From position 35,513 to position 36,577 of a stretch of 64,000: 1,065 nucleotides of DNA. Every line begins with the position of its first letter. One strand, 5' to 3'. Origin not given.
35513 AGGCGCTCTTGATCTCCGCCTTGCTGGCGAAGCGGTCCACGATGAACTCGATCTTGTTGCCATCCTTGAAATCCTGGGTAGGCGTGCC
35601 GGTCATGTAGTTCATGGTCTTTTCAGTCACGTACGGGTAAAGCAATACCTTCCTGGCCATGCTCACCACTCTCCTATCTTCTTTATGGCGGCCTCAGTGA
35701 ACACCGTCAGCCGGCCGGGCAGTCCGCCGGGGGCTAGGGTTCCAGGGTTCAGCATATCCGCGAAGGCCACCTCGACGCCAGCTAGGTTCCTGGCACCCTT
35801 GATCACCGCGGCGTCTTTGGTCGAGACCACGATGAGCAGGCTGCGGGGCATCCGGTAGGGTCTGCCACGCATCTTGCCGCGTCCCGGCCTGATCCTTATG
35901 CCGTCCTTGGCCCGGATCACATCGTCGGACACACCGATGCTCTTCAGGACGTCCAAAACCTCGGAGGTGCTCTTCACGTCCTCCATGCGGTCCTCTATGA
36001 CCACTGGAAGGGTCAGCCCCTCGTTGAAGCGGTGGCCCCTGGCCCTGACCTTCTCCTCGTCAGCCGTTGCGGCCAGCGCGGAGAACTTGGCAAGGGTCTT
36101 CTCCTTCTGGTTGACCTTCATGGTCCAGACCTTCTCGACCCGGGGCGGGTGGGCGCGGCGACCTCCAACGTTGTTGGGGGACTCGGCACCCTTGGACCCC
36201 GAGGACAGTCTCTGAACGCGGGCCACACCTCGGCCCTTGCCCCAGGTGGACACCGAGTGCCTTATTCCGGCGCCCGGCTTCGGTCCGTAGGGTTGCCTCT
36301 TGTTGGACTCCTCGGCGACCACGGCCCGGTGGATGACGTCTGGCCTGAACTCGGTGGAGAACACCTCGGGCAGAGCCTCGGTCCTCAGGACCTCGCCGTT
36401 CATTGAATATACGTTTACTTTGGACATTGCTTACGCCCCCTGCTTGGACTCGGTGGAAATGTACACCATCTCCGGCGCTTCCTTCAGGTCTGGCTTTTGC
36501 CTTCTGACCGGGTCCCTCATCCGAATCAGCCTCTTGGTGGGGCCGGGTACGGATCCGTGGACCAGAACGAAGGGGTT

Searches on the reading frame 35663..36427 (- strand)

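Call 66: search_protein_families(library=pfam, proteins=[window:35663-36427:-], max_evalue=0.00001)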
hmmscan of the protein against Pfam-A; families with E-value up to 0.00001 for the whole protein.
window:35663-36427:- (254 aa): 1 family
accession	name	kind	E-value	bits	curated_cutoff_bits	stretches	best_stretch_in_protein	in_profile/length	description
PF00573.27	Ribosomal_L4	-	1.7e-41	142.4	25.8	1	19-253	3-189/190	Ribosomal protein L4/L1 family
